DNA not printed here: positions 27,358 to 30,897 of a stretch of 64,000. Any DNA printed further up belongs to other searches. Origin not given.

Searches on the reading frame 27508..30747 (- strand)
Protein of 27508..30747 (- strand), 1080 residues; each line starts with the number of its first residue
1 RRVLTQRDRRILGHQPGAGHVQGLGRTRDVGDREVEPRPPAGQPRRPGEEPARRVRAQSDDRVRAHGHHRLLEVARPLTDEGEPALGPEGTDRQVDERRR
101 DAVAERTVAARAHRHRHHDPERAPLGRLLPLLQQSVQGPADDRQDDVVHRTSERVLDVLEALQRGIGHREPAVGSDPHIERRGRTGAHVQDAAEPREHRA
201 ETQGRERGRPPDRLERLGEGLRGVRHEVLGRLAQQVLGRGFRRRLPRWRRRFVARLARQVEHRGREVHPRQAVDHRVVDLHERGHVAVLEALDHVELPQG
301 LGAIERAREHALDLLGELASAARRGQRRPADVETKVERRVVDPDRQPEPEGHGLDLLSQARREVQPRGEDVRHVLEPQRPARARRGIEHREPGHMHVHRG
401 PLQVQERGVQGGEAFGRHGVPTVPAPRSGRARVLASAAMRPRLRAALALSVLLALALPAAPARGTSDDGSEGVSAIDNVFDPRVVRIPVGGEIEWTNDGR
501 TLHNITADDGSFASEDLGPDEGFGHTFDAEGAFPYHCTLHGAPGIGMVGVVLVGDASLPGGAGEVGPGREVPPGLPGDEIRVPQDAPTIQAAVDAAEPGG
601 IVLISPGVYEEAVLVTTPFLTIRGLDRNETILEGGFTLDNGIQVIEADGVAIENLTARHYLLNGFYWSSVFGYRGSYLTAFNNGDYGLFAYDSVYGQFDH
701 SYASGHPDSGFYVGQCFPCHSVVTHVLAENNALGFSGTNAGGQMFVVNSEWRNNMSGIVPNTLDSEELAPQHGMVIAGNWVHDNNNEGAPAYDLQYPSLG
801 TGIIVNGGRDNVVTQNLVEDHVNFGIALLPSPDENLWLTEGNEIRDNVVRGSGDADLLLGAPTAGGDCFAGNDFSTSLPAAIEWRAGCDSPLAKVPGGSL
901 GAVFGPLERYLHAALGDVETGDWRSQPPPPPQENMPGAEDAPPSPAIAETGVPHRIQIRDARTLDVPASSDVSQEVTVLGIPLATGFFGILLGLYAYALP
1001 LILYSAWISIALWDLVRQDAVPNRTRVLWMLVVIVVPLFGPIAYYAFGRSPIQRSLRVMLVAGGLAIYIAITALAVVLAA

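Call 61: search_protein_families(library=pfam, proteins=[window:27508-30747:-], max_evalue=0.0001)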
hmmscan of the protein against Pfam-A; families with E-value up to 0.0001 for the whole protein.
window:27508-30747:- (1080 aa): 2 families
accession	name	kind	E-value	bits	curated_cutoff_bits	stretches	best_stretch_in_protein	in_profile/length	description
PF13396.11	PLDc_N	-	9.4e-10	38.7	23.3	1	1010-1049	5-42/42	Phospholipase_D-nuclease N-terminal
PF13229.12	Beta_helix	-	1e-07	32.1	25.9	1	673-830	11-146/158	Right handed beta helix region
